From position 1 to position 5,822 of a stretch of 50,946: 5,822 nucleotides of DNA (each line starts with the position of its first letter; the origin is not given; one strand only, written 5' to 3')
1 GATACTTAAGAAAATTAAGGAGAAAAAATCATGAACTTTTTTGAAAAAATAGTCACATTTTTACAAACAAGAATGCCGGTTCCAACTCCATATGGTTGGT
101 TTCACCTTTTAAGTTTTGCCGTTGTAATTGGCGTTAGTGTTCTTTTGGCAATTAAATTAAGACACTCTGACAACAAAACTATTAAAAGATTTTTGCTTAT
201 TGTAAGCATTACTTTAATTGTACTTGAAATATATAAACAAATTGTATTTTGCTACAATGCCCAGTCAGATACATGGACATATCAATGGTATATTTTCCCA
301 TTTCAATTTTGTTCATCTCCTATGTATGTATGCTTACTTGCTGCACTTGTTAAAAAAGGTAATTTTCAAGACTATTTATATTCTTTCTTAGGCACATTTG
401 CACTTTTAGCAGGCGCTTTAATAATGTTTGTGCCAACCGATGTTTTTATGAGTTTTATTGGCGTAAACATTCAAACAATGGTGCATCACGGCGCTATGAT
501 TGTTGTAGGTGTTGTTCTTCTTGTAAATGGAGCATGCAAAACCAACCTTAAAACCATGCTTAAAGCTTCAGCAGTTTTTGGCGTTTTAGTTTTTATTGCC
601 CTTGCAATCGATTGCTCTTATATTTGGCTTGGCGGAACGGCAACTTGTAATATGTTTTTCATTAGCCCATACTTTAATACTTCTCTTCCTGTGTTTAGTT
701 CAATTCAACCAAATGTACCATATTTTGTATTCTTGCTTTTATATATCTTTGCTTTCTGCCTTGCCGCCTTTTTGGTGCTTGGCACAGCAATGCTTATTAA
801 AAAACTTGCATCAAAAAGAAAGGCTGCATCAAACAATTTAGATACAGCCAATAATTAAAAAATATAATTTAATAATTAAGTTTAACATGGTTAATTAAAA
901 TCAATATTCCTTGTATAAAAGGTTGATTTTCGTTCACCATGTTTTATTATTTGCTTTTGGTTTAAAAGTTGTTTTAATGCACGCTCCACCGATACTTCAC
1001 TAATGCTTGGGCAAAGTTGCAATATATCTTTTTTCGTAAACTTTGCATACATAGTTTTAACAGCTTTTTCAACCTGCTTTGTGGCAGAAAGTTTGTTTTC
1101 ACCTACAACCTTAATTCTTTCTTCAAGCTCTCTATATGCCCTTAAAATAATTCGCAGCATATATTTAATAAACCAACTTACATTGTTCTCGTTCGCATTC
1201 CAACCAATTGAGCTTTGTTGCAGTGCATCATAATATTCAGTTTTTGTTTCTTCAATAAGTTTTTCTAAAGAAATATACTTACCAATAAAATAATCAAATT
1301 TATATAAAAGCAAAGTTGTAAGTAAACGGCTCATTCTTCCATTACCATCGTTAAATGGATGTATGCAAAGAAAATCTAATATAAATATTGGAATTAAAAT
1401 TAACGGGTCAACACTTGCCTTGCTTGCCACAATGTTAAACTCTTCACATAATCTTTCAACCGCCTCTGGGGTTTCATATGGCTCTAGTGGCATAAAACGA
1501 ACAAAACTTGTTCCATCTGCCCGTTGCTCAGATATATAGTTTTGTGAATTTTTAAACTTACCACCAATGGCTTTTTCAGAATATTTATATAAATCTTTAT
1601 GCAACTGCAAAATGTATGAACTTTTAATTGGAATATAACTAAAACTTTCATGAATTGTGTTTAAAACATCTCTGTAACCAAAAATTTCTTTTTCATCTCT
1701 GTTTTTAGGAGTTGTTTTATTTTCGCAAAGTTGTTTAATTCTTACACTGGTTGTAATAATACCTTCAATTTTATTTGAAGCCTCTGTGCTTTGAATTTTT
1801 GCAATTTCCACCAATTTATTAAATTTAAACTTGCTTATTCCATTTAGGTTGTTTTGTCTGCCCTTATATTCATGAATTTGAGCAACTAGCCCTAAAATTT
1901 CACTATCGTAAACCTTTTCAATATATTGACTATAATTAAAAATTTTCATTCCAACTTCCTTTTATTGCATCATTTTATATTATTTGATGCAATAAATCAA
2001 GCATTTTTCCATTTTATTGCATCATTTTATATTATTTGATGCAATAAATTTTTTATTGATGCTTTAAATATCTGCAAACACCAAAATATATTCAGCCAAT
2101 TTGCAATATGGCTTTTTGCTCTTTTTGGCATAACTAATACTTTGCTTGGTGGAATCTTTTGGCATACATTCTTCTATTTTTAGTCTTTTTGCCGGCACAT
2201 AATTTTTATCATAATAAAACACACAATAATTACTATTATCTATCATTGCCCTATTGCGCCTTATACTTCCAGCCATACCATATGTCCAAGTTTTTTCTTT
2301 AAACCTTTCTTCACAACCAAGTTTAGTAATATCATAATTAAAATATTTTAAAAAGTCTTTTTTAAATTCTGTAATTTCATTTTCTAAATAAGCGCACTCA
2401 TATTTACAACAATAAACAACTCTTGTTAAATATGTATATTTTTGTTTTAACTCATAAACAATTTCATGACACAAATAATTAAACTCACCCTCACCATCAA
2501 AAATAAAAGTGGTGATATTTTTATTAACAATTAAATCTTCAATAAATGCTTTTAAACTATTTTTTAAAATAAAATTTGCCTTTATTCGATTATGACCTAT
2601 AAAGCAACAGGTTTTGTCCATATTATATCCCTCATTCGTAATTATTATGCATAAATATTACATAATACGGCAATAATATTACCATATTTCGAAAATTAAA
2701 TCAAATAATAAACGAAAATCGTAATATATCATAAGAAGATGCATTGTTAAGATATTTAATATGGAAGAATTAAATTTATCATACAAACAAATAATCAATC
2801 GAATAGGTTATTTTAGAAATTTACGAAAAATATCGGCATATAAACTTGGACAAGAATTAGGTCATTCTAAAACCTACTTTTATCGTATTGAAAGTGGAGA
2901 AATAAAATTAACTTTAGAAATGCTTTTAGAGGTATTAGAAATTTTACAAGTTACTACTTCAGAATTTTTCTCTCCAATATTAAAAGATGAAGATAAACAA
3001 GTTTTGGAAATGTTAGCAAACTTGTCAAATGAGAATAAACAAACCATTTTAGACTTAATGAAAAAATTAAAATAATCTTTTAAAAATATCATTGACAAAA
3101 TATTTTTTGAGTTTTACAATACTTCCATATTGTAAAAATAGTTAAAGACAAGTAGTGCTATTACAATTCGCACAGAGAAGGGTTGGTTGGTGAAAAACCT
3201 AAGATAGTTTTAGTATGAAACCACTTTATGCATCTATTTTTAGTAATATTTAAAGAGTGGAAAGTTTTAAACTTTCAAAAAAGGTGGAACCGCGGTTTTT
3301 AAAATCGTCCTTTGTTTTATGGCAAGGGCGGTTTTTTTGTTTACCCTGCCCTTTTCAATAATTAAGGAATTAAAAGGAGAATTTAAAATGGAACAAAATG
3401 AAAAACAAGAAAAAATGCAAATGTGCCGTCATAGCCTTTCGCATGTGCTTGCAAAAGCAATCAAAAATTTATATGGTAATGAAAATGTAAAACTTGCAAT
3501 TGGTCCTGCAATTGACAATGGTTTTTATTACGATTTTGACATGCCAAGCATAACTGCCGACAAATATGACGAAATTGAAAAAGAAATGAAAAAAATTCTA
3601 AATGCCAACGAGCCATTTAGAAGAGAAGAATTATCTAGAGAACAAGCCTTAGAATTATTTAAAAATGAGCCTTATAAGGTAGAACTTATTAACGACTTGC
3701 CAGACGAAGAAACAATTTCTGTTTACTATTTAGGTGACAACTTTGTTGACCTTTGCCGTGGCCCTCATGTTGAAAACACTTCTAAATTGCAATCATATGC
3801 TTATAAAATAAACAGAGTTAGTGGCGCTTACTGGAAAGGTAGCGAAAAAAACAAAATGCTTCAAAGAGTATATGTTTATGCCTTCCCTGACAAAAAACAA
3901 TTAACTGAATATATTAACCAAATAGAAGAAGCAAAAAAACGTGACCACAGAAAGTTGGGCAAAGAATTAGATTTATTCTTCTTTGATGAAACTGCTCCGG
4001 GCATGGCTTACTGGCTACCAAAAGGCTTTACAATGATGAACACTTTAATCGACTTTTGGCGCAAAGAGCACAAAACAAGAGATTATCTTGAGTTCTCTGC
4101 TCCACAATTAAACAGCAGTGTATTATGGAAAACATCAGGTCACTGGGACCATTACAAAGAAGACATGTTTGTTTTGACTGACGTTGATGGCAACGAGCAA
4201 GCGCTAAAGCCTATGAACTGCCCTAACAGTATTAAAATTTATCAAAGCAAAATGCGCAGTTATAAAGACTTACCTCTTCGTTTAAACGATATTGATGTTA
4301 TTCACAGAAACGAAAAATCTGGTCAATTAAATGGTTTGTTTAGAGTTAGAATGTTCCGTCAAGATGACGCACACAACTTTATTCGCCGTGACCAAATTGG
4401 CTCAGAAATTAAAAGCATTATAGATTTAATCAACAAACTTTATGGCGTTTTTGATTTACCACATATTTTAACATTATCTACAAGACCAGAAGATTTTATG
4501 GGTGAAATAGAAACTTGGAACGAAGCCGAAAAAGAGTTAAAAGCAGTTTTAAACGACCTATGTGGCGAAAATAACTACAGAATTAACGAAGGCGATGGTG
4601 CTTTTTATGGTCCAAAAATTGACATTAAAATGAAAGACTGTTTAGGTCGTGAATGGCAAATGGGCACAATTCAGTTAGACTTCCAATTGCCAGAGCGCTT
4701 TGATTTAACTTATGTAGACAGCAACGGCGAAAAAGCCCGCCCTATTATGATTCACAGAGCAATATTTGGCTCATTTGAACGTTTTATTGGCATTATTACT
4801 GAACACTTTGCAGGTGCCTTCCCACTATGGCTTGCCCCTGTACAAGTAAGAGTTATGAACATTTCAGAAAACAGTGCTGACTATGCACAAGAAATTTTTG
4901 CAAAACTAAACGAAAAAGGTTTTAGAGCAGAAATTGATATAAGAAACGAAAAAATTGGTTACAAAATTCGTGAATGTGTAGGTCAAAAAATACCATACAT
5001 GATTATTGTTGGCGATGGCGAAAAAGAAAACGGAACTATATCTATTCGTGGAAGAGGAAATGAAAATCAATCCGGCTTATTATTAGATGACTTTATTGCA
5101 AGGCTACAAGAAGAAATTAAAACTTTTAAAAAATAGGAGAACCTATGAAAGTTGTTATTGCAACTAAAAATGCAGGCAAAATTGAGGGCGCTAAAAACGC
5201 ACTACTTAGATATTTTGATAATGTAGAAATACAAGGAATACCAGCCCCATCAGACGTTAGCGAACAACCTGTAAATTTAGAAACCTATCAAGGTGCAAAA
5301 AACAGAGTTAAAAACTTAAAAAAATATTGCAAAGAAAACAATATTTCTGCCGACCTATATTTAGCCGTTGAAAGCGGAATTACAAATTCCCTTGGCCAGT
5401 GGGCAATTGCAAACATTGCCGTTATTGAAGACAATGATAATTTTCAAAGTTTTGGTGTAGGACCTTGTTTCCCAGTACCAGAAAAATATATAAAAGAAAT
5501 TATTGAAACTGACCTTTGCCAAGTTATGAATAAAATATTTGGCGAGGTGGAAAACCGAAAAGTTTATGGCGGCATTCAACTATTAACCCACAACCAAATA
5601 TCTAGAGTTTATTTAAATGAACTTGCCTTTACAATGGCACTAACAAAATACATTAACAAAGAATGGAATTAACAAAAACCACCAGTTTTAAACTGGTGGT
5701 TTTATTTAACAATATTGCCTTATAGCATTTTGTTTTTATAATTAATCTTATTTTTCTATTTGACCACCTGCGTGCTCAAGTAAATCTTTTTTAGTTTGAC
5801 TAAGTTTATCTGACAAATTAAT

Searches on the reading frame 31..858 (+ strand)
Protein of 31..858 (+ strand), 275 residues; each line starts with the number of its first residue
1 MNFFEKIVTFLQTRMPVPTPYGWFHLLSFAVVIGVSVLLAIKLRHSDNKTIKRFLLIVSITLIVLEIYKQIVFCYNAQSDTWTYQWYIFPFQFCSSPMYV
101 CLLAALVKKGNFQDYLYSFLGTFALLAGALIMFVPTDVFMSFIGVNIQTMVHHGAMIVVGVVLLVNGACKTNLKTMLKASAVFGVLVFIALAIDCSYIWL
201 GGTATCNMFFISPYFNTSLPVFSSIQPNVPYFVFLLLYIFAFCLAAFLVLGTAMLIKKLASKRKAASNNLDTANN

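Call 84: search_protein_families(library=pfam, proteins=[window:31-858:+], max_evalue=0.0001)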
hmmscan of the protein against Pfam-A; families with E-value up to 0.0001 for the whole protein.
window:31-858:+ (275 aa): 1 family
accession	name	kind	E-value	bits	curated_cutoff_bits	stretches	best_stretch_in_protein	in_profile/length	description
PF14808.11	TMEM164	-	3e-16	60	25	1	21-243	2-213/217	TMEM164 family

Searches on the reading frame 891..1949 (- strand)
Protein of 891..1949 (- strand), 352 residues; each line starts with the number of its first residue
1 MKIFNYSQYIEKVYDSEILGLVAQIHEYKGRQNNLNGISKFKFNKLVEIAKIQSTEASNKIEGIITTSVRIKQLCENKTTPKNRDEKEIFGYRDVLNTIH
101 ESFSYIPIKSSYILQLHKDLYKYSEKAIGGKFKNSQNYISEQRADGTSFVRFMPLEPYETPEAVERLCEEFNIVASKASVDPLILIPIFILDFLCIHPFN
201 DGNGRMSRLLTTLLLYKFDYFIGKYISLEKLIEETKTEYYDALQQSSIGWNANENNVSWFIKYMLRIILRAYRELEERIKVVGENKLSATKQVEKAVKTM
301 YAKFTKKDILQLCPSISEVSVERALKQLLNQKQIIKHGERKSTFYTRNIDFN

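Call 84: search_protein_families(library=pfam, proteins=[window:891-1949:-], max_evalue=0.0001)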
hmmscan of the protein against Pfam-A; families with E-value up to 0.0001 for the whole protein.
window:891-1949:- (352 aa): 1 family
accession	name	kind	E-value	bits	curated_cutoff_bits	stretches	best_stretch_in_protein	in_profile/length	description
PF02661.23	Fic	-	2.8e-17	63.8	24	1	108-215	2-93/93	Fic/DOC family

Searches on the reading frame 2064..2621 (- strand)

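Call 84: search_protein_families(library=pfam, proteins=[window:2064-2621:-], max_evalue=0.0001)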
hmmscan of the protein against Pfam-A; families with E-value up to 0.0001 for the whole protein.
window:2064-2621:- (185 aa): 1 family
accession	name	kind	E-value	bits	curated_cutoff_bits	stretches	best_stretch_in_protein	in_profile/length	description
PF06908.16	YpsA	-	4.2e-05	24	27.7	0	18-153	23-150/168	YspA SLOG family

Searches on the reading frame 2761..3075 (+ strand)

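Call 84: search_protein_families(library=pfam, proteins=[window:2761-3075:+], max_evalue=0.0001)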
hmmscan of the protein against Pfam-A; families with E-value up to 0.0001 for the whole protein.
window:2761-3075:+ (104 aa): 1 family
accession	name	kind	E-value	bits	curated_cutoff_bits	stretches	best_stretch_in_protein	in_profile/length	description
PF01381.28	HTH_3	-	3.5e-08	33.8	23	1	17-69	3-55/55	Helix-turn-helix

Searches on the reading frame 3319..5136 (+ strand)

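Call 84: search_protein_families(library=pfam, proteins=[window:3319-5136:+], max_evalue=0.0001)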
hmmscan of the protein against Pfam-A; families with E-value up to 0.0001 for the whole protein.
window:3319-5136:+ (605 aa): 3 families
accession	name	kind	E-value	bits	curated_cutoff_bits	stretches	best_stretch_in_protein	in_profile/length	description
PF00587.30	tRNA-synt_2b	-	2.3e-44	152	29.3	1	289-497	6-179/179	tRNA synthetase class II core domain (G, H, P, S and T)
PF03129.25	HGTP_anticodon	-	3.5e-22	78.8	21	1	509-598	1-93/94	Anticodon binding domain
PF07973.19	tRNA_SAD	-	8e-13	48.6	24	1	133-185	1-44/44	Threonyl and Alanyl tRNA synthetase second additional domain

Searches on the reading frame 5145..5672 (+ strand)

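Call 84: search_protein_families(library=pfam, proteins=[window:5145-5672:+], max_evalue=0.0001)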
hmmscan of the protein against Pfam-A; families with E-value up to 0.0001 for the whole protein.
window:5145-5672:+ (175 aa): 1 family
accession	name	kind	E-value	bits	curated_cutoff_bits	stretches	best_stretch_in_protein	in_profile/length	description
PF01931.24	NTPase_I-T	-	1.7e-34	119.4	25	1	6-169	1-161/162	Protein of unknown function DUF84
